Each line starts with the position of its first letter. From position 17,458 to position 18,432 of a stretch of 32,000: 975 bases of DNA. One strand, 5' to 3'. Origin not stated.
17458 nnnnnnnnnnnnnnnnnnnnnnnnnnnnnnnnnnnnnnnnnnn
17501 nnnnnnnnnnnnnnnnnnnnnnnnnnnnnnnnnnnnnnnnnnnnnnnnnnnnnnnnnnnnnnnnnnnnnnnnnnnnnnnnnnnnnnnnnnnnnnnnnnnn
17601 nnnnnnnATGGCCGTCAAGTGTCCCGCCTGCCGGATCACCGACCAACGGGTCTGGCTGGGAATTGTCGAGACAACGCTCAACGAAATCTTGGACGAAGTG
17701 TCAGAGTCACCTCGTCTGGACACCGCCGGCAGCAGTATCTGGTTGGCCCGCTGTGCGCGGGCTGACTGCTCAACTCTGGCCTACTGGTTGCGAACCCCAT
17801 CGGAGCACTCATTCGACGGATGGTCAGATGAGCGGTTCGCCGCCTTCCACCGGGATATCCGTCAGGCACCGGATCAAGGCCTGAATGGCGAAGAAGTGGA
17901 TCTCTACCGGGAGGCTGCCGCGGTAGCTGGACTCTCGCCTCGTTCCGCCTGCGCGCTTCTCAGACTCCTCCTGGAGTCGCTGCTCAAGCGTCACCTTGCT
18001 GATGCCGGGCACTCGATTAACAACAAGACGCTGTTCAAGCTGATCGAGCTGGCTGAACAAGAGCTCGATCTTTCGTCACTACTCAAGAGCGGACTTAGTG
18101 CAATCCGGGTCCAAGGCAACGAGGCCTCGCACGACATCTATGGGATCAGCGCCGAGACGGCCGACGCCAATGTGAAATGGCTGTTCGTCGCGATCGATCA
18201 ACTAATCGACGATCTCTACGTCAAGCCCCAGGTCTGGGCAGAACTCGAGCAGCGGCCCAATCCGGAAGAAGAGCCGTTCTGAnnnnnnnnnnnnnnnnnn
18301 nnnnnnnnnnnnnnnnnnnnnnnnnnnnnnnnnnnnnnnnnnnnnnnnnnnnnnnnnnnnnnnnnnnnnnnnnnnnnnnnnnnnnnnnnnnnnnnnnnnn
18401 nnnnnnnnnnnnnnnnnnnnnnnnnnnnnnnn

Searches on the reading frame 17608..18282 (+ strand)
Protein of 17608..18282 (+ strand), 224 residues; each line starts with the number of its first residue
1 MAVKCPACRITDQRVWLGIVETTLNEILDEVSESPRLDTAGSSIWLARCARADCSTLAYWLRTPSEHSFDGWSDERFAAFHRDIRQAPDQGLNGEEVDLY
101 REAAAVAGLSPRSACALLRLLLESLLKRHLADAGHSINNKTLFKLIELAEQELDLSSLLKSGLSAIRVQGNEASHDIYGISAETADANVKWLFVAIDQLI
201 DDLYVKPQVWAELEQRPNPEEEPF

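Call 3: search_protein_families(library=pfam, proteins=[window:17608-18282:+], max_evalue=1)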
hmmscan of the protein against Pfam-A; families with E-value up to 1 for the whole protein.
window:17608-18282:+ (224 aa): 3 families
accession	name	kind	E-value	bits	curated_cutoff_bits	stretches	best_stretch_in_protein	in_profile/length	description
PF13643.11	DUF4145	-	1.6e-08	34.9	23.1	1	102-187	2-80/88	Domain of unknown function (DUF4145)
PF08788.16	NHR2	-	0.051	13.8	27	1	20-66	21-62/67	NHR2 domain like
PF20142.4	Scaffold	-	0.15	13.1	24.6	1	74-165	23-115/139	Scaffold domain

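Call 4: search_protein_families(library=padloc, proteins=[window:17608-18282:+], max_evalue=1)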
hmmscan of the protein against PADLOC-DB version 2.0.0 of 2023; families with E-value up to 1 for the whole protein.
window:17608-18282:+ (224 aa): 2 families
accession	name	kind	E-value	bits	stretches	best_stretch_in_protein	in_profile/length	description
PDLC04109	PD-T7-4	-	4.9e-18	63.4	1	3-210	14-188/211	-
PDLC04472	PDC-M16A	-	0.012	11.9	1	101-187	21-107/930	-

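Call 5: search_protein_families(library=ncbifam, proteins=[window:17608-18282:+], max_evalue=1)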
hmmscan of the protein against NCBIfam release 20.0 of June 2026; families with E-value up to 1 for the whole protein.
window:17608-18282:+ (224 aa): 1 family
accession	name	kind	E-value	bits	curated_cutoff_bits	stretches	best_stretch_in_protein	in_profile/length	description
NF008521.0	PRK11448.1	equivalog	0.1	10.6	729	1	110-184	30-105/1123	type I restriction-modification system endonuclease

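Call 10: search_solved_structures(query=window:17608-18282:+, max_evalue=10, show_alignments=2)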
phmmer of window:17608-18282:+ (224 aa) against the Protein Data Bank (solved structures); distinct sequences matched with E-value up to 10: 3.
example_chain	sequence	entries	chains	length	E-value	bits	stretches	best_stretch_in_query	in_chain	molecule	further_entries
9y9c_OA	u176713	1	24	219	1.7e-06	31.2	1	99-210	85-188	DUF4145 domain-containing protein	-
6a69_A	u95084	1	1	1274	0.39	13.6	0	110-176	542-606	Plasma membrane calcium-transporting ATPase 1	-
3f4m_A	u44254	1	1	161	1.5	11.7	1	69-133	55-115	Tumor necrosis factor, alpha-induced protein 8-like protein 2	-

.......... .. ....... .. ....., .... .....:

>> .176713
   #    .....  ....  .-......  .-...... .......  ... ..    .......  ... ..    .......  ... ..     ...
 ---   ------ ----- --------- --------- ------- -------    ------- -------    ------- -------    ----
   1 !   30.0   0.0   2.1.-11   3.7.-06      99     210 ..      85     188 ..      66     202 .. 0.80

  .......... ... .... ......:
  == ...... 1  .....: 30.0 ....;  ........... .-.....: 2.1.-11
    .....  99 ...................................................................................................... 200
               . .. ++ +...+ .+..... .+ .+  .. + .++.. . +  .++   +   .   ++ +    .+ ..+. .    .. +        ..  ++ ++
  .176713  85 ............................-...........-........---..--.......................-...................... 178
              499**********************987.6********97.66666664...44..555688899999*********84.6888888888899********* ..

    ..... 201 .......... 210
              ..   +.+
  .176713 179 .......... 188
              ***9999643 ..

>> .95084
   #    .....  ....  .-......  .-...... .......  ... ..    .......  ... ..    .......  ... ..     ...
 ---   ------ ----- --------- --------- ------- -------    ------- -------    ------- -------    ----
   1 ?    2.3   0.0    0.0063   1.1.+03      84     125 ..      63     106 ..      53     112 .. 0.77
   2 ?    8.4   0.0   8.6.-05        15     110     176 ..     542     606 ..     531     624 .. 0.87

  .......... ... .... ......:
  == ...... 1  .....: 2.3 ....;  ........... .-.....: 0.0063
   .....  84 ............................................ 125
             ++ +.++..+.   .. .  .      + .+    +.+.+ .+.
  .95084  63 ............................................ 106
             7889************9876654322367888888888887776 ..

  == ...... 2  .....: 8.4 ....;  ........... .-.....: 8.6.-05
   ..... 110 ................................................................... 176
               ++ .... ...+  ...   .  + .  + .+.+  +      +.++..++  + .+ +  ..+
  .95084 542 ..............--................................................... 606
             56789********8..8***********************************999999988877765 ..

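Call 22: find_homologous_proteins(query=window:17608-18282:+, max_evalue=0.001)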
Query window:17608-18282:+ (224 aa): 17 proteins with E <= 0.001 among 1138 candidates.
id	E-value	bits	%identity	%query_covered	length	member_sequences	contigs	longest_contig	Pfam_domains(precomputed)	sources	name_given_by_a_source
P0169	4.3e-145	499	100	100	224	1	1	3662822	PF13643.12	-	-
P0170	3.6e-111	388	78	100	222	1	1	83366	PF13643.12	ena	-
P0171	1.1e-103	364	73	100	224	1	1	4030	PF13643.12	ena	-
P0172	1.4e-103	363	72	93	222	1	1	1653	PF13643.12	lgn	-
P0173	4.7e-102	358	73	99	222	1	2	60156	PF13643.12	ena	-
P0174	4.3e-99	349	72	100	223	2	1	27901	PF13643.12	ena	-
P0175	7.8e-98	345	71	99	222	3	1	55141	PF13643.12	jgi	-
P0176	3.7e-78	280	87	67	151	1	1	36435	PF13643.12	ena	-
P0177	1.5e-72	262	57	100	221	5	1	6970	PF13643.12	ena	-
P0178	3.5e-68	248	52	98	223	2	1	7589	PF13643.12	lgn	-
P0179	1.6e-67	245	52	98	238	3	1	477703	PF13643.12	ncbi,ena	-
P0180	1.1e-65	239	52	100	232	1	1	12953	PF13643.12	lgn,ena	-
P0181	9.2e-48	181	64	58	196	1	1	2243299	-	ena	-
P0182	1.6e-45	173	42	93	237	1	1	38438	-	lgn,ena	-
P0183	2.1e-38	150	56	59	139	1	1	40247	PF13643.12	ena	-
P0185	1.9e-5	43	31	63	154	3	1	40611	PF13643.12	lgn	-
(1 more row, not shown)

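Call 27: find_encoding_contigs(protein=P0170, flank=5000, max_places=2)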
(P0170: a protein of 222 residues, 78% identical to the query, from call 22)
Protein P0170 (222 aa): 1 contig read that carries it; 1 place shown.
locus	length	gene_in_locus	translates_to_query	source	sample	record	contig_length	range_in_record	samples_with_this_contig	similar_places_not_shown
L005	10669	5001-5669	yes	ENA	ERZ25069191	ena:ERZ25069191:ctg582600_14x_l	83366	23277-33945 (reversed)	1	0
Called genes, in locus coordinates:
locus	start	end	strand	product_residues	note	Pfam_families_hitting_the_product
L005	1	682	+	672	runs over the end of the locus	PF04879:Molybdop_Fe4S4, PF00384:Molybdopterin, PF01568:Molydop_binding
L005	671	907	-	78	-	-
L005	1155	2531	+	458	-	PF00296:Bac_luciferase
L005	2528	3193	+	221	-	PF11716:MDMPI_N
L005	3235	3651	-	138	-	PF01402:RHH_1 (weak)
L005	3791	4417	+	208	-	PF02826:2-Hacid_dh_C (weak)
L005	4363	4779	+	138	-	PF02826:2-Hacid_dh_C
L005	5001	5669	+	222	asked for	PF13643:DUF4145 (weak)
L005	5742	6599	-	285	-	PF00881:Nitroreductase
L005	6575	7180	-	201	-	PF00733:Asn_synthase (faint), PF06508:QueC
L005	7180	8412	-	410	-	PF00294:PfkB, PF05014:Nuc_deoxyrib_tr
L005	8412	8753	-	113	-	-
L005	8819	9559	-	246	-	PF22175:Ogg-HhH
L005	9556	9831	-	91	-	PF13560:HTH_31, PF01381:HTH_3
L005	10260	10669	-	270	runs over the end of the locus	PF18863:AbiJ_NTD4 (weak)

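Call 28: find_encoding_contigs(protein=P0173, flank=5000, max_places=2)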
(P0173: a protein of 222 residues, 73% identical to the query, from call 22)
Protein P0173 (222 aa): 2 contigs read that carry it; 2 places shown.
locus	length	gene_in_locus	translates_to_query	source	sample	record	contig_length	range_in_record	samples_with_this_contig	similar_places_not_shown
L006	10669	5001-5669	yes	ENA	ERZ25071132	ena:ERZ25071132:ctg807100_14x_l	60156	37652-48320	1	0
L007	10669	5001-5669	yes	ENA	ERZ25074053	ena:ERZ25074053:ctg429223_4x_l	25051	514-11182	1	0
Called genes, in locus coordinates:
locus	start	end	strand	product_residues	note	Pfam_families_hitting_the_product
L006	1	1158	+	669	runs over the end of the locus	PF04879:Molybdop_Fe4S4, PF00384:Molybdopterin, PF01568:Molydop_binding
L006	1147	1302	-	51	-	-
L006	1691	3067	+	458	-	PF00296:Bac_luciferase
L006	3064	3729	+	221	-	PF11716:MDMPI_N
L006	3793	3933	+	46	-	-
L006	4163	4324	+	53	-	-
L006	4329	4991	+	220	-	PF08843:AbiEii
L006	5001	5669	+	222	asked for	PF13643:DUF4145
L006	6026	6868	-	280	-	PF00881:Nitroreductase (weak)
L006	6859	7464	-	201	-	PF00733:Asn_synthase (weak), PF06508:QueC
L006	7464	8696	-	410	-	PF00294:PfkB, PF05014:Nuc_deoxyrib_tr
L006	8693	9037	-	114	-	-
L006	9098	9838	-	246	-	PF22175:Ogg-HhH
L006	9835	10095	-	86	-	PF13560:HTH_31, PF01381:HTH_3, PF13443:HTH_26 (weak)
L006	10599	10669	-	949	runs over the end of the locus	PF20465:MmeI_hel, PF20473:MmeI_Mtase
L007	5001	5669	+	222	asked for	PF13643:DUF4145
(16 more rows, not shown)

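Call 29: find_encoding_contigs(protein=P0175, flank=5000, max_places=2)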
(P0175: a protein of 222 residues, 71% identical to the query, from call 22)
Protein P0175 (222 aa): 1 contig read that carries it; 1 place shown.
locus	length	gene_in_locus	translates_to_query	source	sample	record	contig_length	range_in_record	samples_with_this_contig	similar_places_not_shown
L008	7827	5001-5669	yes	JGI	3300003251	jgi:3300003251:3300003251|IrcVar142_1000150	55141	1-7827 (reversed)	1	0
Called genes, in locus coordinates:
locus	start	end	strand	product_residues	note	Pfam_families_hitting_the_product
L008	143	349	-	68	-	-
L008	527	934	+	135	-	PF07366:SnoaL, PF12680:SnoaL_2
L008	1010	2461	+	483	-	PF00296:Bac_luciferase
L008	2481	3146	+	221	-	PF11716:MDMPI_N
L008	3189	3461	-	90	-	PF01402:RHH_1 (weak)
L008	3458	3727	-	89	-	-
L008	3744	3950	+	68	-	PF02826:2-Hacid_dh_C (weak)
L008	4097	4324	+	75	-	-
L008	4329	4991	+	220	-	PF08843:AbiEii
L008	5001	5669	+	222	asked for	PF13643:DUF4145 (weak)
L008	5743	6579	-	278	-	PF00881:Nitroreductase (weak)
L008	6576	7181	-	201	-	PF00733:Asn_synthase (weak), PF06508:QueC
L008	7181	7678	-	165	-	PF05014:Nuc_deoxyrib_tr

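Call 30: find_encoding_contigs(protein=P0179, flank=5000, max_places=2)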
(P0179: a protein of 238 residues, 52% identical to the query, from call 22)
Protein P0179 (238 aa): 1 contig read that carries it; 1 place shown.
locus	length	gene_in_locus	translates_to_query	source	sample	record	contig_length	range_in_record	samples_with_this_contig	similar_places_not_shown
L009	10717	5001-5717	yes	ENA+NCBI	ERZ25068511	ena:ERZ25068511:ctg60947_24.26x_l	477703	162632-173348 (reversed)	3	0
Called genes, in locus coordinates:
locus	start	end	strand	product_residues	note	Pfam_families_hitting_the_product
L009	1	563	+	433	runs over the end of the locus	PF06114:Peptidase_M78, PF09394:Inhibitor_I42 (faint)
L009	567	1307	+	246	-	PF00112:Peptidase_C1 (weak)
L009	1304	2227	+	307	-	PF03819:MazG (weak), PF18722:MazG_C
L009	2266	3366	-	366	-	-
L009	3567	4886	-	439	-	-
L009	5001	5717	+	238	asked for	PF13643:DUF4145 (weak)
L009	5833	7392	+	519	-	PF12161:HsdM_N, PF02384:N6_Mtase, PF01170:UPF0020, PF07669:Eco57I (weak)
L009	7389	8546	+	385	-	PF01420:Methylase_S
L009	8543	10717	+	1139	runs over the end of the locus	PF13643:DUF4145 (weak), PF04313:HSDR_N (faint), PF00270:DEAD, PF04851:ResIII, PF18766:SWI2_SNF2, PF00271:Helicase_C (weak), PF08463:EcoEI_R_C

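Call 33: find_related_loci(query=A3, collection=genome_contigs, flank=5000)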
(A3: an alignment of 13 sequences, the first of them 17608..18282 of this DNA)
Query A3 (224 aa) in genome_contigs; peptide patterns used: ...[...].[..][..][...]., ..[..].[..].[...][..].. (x = any residue, [..] = any of these).
74 stretches matched a pattern; 8 encode a relative of the query (tblastn E <= 1e-3); 8 distinct loci.
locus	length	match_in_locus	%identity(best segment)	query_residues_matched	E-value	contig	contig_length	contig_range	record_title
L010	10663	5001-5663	58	1-224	9e-82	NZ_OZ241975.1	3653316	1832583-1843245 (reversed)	MAG: Candidatus Poriferisodalis sp. isolate 79460a1b-5495-4fe8-8039-067b752e2255 chromosome 1, complete sequence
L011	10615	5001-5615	45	5-211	4e-52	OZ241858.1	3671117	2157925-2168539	MAG: Candidatus Spongiisocius sp. isolate 36f18321-4a0d-4371-a96b-0c675878e5b3 genome assembly, chromosome: 1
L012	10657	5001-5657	40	5-213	7e-48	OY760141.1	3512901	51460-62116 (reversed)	MAG: Acidimicrobiales bacterium isolate 5b15a54b-9cf3-459b-830c-82dda2a8371f genome assembly, chromosome: 1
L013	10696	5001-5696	39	5-213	9e-45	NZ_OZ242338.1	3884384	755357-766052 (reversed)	MAG: Candidatus Poriferisocius sp. isolate b1648d6f-d579-441a-9e02-68cbdfacbddd chromosome 1, complete sequence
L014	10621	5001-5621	42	4-213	2e-43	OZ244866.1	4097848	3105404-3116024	MAG: Candidatus Aldehydirespirator sp. isolate 5d9a7b39-b96f-476b-9b06-807c01473320 genome assembly, chromosome: 1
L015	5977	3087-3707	43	4-213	5e-42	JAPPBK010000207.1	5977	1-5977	MAG: Chloroflexota bacterium isolate IRC2_bin_8 NODE_1678_length_5977_cov_5.85883, whole genome shotgun sequence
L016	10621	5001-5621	40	5-213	2e-39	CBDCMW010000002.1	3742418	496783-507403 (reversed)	MAG: Candidatus Aldehydirespirator sp. isolate e2a2a1f8-459e-4046-a8a7-43a5ecbda485 genome assembly, contig: contig_2, w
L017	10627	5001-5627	52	5-213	3e-70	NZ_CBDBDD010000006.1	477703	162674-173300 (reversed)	MAG: Candidatus Poriferisodalis sp. isolate 1824d3bc-1d7c-4dc2-bee8-215acda66181 contig_6, whole genome shotgun sequence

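Call 45: find_related_loci(query=A3, collection=metagenome_contigs, flank=4000)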
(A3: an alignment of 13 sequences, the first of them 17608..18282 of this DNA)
Query A3 (224 aa) in metagenome_contigs; peptide patterns used: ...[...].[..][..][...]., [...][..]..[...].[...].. (x = any residue, [..] = any of these).
252 stretches matched a pattern; 1 encode a relative of the query (tblastn E <= 1e-3); 1 distinct loci.
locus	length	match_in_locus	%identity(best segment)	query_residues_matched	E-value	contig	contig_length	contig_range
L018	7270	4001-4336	49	112-224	2e-31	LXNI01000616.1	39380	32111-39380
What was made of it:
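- Tried and rejected: The genome_contigs scan with the RAZR-like alignment gave only 8 loci, and the metagenome_contigs scan gave 1 (calls 33, 45).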

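Call 56: search_protein_families(library=pfam, proteins=[L011:2074-4773:-, L011:5676-6209:-, L012:3088-4506:+, L012:5794-7104:+, L013:4020-4553:+, L013:5785-6255:-, L014:3808-4485:-, L014:5797-6573:+, L015:1214-2668:+, L015:3751-4764:+], max_evalue=0.001)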
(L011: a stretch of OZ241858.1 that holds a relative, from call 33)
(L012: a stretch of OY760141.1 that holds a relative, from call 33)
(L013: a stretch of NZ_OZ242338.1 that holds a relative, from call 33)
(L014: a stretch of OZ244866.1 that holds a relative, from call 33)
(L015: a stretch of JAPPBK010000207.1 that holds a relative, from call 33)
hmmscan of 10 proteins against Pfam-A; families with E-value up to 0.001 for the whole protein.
L011:2074-4773:- (899 aa): 2 families
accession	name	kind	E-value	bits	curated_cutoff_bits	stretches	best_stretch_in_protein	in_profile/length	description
PF01170.24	UPF0020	-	0.00013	22.2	22.3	0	341-366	29-54/197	RMKL-like, methyltransferase domain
PF02384.22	N6_Mtase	-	0.00022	21.1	20.4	0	308-400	21-97/311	N-6 DNA Methylase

L011:5676-6209:- (177 aa): 0 families

L012:3088-4506:+ (472 aa): 3 families
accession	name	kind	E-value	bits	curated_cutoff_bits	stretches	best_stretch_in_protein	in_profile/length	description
PF07693.20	KAP_NTPase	-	1.7e-28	100.2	20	1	57-321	17-289/293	KAP family P-loop domain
PF13191.12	AAA_16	-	3.1e-08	34.7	32.6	1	43-201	5-145/167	AAA ATPase domain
PF13401.12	AAA_22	-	5.3e-08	33.7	27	1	60-226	5-121/130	AAA domain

L012:5794-7104:+ (436 aa): 0 families

L013:4020-4553:+ (177 aa): 0 families

L013:5785-6255:- (156 aa): 0 families

L014:3808-4485:- (225 aa): 0 families

L014:5797-6573:+ (258 aa): 0 families

L015:1214-2668:+ (484 aa): 0 families

L015:3751-4764:+ (337 aa): 1 family
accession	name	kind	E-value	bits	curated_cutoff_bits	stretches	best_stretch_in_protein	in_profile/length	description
PF23933.1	DUF7269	-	0.0005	20.6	29.1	1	21-133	2-109/162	Family of unknown function (DUF7269)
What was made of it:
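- No AbiEii was found among the 10 flanking ORFs tested in L011-L015 (call 56).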

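Call 68: search_dna_similar(query=window:17608-18282:+, collection=plasmids, mode=protein, max_evalue=0.001, max_rows=25)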
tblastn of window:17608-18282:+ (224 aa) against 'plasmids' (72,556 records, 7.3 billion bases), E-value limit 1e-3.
No match.

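Call 75: search_solved_structures(query=A3, max_evalue=0.01, show_alignments=1)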
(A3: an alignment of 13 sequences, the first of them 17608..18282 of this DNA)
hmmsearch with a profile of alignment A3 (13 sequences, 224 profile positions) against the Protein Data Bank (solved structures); distinct sequences matched with E-value up to 0.01: 1.
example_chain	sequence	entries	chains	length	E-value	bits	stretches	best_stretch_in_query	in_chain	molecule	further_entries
9y9c_OA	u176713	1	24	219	6.7e-19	71.3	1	70-218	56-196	DUF4145 domain-containing protein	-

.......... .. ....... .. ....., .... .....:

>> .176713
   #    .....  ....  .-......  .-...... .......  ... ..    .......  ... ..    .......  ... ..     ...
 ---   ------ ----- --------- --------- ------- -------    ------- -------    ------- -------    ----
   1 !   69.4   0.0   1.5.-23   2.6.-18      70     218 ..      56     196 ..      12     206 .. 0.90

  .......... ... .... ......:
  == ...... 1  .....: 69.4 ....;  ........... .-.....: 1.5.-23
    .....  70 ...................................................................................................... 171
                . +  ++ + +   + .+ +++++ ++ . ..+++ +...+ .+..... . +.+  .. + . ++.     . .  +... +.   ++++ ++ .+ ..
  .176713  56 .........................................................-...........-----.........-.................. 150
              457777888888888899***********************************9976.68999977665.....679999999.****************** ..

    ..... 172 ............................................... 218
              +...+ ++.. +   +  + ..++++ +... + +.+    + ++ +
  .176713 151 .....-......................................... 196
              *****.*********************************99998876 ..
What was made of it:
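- On RAZR / PD-T7-4: The A3 profile against RAZR chain 9y9c gives E 6.7e-19 (call 75).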

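Call 88: search_dna_similar(query=window:17608-18282:+, collection=phages, mode=protein, max_evalue=0.001, max_rows=10)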
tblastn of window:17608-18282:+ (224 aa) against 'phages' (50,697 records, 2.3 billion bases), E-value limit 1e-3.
No match.
